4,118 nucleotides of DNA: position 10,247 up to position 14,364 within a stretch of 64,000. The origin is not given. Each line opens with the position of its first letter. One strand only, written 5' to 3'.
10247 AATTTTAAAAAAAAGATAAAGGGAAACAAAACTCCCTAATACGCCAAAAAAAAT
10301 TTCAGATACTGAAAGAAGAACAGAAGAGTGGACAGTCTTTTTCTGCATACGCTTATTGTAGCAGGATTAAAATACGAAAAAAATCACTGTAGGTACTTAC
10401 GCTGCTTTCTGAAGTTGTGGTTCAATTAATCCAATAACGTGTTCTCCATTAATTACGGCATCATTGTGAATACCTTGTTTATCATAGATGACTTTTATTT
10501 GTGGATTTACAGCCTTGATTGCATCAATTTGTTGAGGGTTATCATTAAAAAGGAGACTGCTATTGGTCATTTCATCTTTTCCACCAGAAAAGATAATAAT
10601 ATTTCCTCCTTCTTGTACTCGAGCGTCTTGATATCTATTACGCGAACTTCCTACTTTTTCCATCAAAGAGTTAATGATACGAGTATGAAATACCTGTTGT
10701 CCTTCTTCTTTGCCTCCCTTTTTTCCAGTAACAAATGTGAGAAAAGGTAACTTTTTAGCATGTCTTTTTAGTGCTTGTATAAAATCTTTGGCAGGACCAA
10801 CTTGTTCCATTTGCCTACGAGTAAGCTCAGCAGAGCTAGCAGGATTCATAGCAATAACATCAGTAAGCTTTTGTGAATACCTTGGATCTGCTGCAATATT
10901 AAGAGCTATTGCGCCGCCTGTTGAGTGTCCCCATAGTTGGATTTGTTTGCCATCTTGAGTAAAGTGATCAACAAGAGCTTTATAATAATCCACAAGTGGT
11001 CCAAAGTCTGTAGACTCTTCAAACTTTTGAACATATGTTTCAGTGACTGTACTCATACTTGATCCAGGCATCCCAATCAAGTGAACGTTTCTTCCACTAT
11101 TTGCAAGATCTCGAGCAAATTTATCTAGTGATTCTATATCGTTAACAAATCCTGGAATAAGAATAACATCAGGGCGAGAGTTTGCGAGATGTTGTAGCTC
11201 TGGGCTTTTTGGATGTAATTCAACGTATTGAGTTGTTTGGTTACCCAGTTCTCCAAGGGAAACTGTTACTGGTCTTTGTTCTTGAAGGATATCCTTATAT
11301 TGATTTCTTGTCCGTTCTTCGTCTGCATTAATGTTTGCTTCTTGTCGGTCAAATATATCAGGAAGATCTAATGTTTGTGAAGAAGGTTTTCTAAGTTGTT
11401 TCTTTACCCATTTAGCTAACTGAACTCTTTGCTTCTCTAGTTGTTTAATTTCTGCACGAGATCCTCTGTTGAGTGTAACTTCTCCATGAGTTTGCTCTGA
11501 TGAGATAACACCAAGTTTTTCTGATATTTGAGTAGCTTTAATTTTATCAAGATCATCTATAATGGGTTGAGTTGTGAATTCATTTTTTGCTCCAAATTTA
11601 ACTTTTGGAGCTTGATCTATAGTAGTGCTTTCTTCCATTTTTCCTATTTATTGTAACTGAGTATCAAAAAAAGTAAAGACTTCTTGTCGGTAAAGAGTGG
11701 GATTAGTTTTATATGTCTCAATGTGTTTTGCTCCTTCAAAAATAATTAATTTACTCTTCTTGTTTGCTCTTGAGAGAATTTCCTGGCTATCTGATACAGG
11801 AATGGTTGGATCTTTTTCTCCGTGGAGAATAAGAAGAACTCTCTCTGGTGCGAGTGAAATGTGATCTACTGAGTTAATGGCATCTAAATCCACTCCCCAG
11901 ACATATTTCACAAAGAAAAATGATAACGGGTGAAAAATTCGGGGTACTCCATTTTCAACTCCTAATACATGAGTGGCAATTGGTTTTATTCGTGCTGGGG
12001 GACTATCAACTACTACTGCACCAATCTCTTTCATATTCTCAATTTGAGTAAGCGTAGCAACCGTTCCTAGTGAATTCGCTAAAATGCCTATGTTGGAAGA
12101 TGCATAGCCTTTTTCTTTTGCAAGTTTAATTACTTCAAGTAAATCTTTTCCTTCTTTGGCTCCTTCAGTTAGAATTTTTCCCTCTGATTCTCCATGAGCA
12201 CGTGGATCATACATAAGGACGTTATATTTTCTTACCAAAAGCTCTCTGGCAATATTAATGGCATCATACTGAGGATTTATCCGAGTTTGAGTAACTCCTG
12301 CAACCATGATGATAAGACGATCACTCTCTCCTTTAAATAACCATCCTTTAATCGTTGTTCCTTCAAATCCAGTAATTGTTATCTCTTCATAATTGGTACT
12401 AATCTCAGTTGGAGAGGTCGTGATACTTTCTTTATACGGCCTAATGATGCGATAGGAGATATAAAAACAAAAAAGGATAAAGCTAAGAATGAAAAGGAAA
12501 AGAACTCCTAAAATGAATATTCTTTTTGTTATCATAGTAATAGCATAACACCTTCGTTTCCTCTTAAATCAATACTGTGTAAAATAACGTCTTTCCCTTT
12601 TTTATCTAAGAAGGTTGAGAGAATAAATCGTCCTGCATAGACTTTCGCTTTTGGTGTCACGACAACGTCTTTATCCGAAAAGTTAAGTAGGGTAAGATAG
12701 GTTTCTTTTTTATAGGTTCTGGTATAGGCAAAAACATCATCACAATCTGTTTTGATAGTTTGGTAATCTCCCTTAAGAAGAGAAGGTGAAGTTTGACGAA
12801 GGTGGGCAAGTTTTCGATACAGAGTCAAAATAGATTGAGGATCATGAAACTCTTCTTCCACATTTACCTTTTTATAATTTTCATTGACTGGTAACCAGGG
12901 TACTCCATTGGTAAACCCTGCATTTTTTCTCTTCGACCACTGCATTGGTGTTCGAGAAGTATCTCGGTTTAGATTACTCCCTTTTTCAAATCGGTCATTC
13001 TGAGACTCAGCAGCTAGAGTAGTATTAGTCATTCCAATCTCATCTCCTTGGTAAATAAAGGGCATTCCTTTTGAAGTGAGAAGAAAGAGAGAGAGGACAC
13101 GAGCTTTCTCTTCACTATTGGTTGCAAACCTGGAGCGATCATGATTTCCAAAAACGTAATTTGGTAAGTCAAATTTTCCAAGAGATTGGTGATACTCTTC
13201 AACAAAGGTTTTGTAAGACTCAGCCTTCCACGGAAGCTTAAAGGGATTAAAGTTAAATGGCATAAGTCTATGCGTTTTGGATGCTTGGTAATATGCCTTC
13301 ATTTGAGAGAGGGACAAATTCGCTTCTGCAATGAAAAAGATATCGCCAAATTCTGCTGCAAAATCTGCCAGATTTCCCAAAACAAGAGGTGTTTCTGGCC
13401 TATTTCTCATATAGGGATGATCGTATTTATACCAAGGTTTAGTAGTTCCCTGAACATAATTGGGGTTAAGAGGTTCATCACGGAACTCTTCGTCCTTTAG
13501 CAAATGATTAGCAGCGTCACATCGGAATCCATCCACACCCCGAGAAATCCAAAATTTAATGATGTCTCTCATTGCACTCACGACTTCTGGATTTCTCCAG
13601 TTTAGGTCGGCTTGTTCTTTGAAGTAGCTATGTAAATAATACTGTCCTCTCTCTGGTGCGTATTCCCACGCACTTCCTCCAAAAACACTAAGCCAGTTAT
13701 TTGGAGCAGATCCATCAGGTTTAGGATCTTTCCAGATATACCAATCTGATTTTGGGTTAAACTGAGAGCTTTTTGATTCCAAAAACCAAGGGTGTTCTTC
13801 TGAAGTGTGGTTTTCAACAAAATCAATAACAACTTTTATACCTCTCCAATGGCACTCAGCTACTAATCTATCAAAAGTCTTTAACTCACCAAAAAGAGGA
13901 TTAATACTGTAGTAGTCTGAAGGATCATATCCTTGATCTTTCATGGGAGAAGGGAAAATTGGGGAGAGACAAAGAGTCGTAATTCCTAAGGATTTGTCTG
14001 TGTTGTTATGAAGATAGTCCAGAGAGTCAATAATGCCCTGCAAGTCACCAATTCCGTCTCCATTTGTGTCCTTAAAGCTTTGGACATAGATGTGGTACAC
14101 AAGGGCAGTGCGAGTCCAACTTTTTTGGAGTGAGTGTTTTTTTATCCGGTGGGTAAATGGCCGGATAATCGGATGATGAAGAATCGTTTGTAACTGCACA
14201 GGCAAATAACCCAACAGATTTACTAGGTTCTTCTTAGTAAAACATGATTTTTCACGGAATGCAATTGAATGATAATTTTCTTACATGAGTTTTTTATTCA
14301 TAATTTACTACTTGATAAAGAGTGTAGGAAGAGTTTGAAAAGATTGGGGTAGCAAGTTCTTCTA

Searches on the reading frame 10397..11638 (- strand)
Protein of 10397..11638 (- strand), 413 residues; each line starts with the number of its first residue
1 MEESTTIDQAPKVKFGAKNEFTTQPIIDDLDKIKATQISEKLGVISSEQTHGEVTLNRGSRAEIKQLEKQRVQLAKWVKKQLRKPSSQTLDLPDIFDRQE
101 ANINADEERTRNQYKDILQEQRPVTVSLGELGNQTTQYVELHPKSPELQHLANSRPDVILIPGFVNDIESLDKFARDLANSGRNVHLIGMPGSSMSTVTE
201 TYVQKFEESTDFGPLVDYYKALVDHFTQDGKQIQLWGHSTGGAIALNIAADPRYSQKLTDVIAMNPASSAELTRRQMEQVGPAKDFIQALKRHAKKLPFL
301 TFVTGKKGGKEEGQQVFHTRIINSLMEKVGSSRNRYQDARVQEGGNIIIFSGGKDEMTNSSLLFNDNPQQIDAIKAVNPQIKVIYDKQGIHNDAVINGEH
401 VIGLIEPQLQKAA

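Call 78: search_protein_families(library=pfam, proteins=[window:10397-11638:-], max_evalue=0.001)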
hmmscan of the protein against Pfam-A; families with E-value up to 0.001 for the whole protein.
window:10397-11638:- (413 aa): 3 families
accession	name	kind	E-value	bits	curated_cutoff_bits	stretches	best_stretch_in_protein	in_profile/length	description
PF12146.15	Hydrolase_4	-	1.2e-11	44.9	27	1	155-274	4-117/239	Serine aminopeptidase, S33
PF00561.26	Abhydrolase_1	-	1.2e-09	38.6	25.8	1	158-279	3-115/245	alpha/beta hydrolase fold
PF12697.13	Abhydrolase_6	-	9.4e-07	30.1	26.3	1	158-283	1-111/217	Alpha/beta hydrolase family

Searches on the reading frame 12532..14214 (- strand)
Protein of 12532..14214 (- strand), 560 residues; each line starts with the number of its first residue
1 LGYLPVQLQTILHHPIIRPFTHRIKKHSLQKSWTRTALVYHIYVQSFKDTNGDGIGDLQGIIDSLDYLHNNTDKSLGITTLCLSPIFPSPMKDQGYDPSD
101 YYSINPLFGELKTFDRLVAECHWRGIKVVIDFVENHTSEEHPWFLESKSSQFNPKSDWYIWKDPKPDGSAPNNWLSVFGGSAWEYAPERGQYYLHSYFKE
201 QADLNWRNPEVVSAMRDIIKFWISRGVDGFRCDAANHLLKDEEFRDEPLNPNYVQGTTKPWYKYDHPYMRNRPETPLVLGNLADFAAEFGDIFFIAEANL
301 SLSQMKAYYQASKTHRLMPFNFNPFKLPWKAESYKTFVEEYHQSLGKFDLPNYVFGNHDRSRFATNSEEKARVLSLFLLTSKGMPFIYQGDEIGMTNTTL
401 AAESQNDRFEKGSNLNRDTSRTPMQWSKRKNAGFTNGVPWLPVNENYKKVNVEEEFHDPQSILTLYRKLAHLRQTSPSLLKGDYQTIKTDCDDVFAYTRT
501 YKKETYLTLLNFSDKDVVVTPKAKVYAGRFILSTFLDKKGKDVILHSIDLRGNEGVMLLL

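Call 78: search_protein_families(library=pfam, proteins=[window:12532-14214:-], max_evalue=0.001)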
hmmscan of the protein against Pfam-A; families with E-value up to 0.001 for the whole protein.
window:12532-14214:- (560 aa): 3 families
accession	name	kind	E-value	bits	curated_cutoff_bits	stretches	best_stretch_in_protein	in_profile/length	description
PF00128.31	Alpha-amylase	-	6.7e-127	424.8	22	1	42-482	2-446/446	Alpha amylase, catalytic domain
PF16657.11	Malt_amylase_C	-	6.6e-07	29.8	27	1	482-522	1-41/75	Maltogenic Amylase, C-terminal domain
PF11941.14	DUF3459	-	0.00061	20.6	22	0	465-534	1-70/90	Domain of unknown function (DUF3459)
